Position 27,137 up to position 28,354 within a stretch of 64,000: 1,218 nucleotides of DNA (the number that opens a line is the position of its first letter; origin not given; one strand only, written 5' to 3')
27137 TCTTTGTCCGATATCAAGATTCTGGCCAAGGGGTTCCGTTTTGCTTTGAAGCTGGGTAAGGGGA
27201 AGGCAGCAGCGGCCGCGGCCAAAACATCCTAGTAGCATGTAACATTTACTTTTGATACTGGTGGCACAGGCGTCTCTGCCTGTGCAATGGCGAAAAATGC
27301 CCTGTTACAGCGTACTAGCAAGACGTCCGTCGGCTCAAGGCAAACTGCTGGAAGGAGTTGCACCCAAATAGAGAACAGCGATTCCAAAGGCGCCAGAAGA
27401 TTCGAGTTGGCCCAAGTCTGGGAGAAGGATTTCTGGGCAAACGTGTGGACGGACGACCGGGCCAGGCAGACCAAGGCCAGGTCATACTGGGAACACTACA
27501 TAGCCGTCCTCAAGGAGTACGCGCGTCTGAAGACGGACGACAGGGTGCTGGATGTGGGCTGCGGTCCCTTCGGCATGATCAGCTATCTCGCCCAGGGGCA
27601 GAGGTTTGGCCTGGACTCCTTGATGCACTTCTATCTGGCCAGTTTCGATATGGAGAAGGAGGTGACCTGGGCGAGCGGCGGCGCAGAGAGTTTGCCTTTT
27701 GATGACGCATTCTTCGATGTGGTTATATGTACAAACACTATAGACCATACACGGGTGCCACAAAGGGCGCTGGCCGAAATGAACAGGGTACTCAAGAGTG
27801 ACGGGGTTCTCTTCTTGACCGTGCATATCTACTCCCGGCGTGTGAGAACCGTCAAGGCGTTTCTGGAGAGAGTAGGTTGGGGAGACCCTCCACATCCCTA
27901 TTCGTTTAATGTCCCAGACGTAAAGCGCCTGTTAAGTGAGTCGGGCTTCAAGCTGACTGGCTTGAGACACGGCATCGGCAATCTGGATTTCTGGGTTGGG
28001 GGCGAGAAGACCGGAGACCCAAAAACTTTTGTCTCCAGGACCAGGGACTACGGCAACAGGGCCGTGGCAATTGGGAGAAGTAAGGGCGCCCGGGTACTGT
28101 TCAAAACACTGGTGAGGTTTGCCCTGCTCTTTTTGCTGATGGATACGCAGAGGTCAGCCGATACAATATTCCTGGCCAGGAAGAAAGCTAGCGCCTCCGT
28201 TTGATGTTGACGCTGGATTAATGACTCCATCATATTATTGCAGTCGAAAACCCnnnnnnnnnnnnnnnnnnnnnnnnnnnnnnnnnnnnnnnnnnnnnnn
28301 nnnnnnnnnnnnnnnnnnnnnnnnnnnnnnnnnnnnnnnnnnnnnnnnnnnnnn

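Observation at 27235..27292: Conserved ~35-nt motif plus compensatory GC hairpin present at two distant loci (27.2 kb and 59.0 kb)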

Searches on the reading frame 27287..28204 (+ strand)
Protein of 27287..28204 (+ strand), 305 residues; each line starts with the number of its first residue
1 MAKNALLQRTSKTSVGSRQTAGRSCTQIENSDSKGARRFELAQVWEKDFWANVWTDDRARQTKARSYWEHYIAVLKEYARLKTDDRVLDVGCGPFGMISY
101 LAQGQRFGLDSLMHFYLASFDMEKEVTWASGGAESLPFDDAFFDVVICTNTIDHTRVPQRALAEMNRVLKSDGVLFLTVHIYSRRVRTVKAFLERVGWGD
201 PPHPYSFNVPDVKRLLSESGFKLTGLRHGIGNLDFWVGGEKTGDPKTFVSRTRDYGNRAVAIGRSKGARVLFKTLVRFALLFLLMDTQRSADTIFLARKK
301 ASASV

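Call 14: search_protein_families(library=pfam, proteins=[window:27287-28204:+])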
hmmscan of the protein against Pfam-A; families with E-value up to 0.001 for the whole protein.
window:27287-28204:+ (305 aa): 10 families
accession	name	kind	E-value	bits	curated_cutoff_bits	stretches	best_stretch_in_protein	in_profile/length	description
PF08241.18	Methyltransf_11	-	1.8e-15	57.7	21.2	1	88-177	1-95/95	Methyltransferase domain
PF13489.12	Methyltransf_23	-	2.9e-13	50.3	27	1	68-224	9-162/164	Methyltransferase domain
PF13649.12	Methyltransf_25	-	6e-11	43.3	27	1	87-173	1-97/97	Methyltransferase domain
PF13847.12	Methyltransf_31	-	1.3e-08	35.1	27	1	83-178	3-110/145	Methyltransferase domain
PF07021.18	MetW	-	5.2e-06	26.7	21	1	82-175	12-108/193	Methionine biosynthesis protein MetW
PF08242.18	Methyltransf_12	-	5.8e-06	27.4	30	1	138-175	63-98/98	Methyltransferase domain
PF01209.24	Ubie_methyltran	-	4e-05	23.5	20.1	1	124-176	98-150/233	ubiE/COQ5 methyltransferase family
PF03141.22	Methyltransf_29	-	7.4e-05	21.9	23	1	67-180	97-220/506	Putative S-adenosyl-L-methionine-dependent methyltransferase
PF05148.21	Methyltransf_8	-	9.3e-05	22.8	27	1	79-196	68-173/219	Hypothetical methyltransferase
PF08003.17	Methyltransf_9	-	0.00083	18.8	23.8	0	65-179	99-219/315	Protein of unknown function (DUF1698)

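Call 24: find_encoding_contigs(protein=window:27287-28204:+, flank=10000, max_places=6)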
Protein window:27287-28204:+ (305 aa): no gene with exactly this product is on record in the collection.

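Call 25: find_homologous_proteins(query=window:27287-28204:+)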
Query window:27287-28204:+ (305 aa): 116 proteins with E <= 0.001 among 2151 candidates.
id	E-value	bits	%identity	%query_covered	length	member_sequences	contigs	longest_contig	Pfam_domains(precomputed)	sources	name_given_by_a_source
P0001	2.5e-177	606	100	87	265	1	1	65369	PF07021.19,PF13847.13,PF13489.13,PF13649.13,PF08241.19,PF08242.19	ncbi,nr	ncbi:MAG: class I SAM-dependent methyltransferase [Chloroflexi bacterium]|nr:class I SAM-dependent m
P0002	1.0e-164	565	85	95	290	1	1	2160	PF13847.13,PF13489.13,PF13649.13,PF08241.19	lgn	-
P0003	1.8e-87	311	54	87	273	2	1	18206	PF07021.19,PF13847.13,PF13489.13,PF13649.13,PF01209.25,PF08241.19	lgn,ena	-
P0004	5.5e-73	264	62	60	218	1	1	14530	PF07021.19,PF13847.13,PF13489.13,PF13649.13,PF08241.19,PF08242.19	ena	-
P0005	6.4e-24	103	36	58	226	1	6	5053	PF13847.13,PF13489.13,PF08003.18,PF08241.19,PF08242.19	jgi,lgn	-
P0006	4.1e-10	57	39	31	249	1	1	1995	PF07021.19,PF13847.13,PF13489.13,PF02353.27,PF13649.13,PF03141.23,PF01209.25,PF08241.19,PF08242.19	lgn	-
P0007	2.4e-9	55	38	37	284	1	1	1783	PF13489.13,PF02353.27,PF03141.23,PF08241.19,PF07021.19,PF13847.13,PF05175.21,PF13649.13,PF01135.26,PF01728.26,PF01209.25,PF08242.19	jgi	jgi:ubiquinone/menaquinone biosynthesis C-methylase UbiE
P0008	6.5e-9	53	40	35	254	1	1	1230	PF07021.19,PF13847.13,PF13489.13,PF13649.13,PF01135.26,PF01209.25,PF08241.19,PF08242.19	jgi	jgi:SAM-dependent methyltransferase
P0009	1.1e-8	53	32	54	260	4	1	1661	PF13847.13,PF13489.13,PF13649.13,PF01135.26,PF01209.25,PF08241.19,PF08242.19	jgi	jgi:ubiquinone/menaquinone biosynthesis C-methylase UbiE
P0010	1.1e-8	53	35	43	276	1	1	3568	PF07021.19,PF13847.13,PF13489.13,PF02353.27,PF13649.13,PF01209.25,PF08241.19,PF08242.19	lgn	-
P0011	1.3e-8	53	29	68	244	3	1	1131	PF13847.13,PF13489.13,PF13649.13,PF03141.23,PF08241.19,PF08242.19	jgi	jgi:SAM-dependent methyltransferase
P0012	3.6e-8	51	33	42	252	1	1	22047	PF13847.13,PF13489.13,PF13649.13,PF01209.25,PF08241.19,PF08242.19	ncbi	-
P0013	4.4e-8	51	42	31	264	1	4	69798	PF13847.13,PF13489.13,PF05175.21,PF13649.13,PF01209.25,PF08241.19,PF08242.19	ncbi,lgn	ncbi:MAG: class I SAM-dependent methyltransferase [Candidatus Binatia bacterium]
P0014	6.3e-8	50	39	37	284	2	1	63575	PF07021.19,PF13847.13,PF13489.13,PF13649.13,PF01135.26,PF01209.25,PF08241.19,PF08242.19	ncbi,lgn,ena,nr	ncbi:MAG TPA: methyltransferase domain-containing protein [Candidatus Binatia bacterium]|nr:methyltr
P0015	1.1e-7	50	38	35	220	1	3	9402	PF07021.19,PF13847.13,PF13489.13,PF08003.18,PF05175.21,PF13649.13,PF01135.26,PF01209.25,PF08241.19,PF08242.19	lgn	-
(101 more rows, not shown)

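Call 26: find_encoding_contigs(protein=P0002, flank=10000, max_places=6)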
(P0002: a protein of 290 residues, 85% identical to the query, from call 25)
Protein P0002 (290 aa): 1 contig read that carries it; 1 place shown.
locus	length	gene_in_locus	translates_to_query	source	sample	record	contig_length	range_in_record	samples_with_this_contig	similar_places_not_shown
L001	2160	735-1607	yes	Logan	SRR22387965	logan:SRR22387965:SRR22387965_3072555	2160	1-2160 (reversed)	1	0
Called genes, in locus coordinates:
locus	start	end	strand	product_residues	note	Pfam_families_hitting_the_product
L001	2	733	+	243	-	?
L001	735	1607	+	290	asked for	PF13489:Methyltransf_23, PF13847:Methyltransf_31 (weak), PF08241:Methyltransf_11, PF13649:Methyltransf_25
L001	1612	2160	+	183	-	?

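Call 27: find_encoding_contigs(protein=P0001, flank=10000, max_places=6)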
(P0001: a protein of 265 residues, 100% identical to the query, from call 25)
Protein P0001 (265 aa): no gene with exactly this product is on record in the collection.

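Call 56: find_encoding_contigs(protein=P0004, flank=4000, max_places=3)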
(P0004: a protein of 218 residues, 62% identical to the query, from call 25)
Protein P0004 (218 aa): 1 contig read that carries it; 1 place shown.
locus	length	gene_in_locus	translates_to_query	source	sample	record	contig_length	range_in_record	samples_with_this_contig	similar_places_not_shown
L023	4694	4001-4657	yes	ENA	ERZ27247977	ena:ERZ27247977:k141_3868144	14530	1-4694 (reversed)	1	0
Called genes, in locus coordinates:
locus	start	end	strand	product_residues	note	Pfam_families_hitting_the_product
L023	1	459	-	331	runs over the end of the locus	PF08461:WHD_RNase_R, PF01995:NRD1_2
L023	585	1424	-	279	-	PF07760:DUF1616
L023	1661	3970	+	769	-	PF01943:Polysacc_synt, PF13440:Polysacc_synt_3, PF01135:PCMT (weak), PF02475:TRM5-TYW2_MTfase, PF05575:V_cholerae_RfbT (weak), PF05050:Methyltransf_21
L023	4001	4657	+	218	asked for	PF13489:Methyltransf_23, PF07021:MetW (weak), PF08241:Methyltransf_11, PF08242:Methyltransf_12 (weak), PF13649:Methyltransf_25, PF13847:Methyltransf_31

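Call 57: find_encoding_contigs(protein=P0003, flank=4000, max_places=3)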
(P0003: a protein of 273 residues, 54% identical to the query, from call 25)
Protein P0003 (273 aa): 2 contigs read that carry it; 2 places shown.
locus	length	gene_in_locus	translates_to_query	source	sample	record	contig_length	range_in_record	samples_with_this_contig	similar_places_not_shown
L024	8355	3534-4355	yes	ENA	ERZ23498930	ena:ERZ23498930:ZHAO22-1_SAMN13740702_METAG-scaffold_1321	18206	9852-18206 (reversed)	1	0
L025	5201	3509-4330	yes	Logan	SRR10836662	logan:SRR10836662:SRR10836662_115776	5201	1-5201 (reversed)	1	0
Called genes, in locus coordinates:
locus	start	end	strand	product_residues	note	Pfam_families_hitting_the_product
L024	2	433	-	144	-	?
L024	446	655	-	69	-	-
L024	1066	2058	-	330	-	PF07760:DUF1616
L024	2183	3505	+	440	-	PF01943:Polysacc_synt, PF13440:Polysacc_synt_3, PF01554:MatE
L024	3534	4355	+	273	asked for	PF13489:Methyltransf_23, PF01209:Ubie_methyltran (faint), PF07021:MetW (weak), PF08241:Methyltransf_11, PF13649:Methyltransf_25, PF13847:Methyltransf_31 (weak)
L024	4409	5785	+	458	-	PF02310:B12-binding, PF04055:Radical_SAM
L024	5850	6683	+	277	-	PF05148:Methyltransf_8, PF13489:Methyltransf_23, PF01209:Ubie_methyltran, PF07021:MetW (weak), PF08241:Methyltransf_11, PF08242:Methyltransf_12, PF13649:Methyltransf_25, PF13847:Methyltransf_31, +1 more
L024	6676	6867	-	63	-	-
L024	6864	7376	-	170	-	-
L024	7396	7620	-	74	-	-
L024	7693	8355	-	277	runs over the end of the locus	PF00535:Glycos_transf_2, PF10111:Glyco_tranf_2_2, PF13641:Glyco_tranf_2_3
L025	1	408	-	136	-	?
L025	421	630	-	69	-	-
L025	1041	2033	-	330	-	PF07760:DUF1616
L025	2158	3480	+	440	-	PF01943:Polysacc_synt, PF13440:Polysacc_synt_3, PF01554:MatE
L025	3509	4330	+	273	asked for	PF13489:Methyltransf_23, PF01209:Ubie_methyltran (faint), PF07021:MetW (weak), PF08241:Methyltransf_11, PF13649:Methyltransf_25, PF13847:Methyltransf_31 (weak)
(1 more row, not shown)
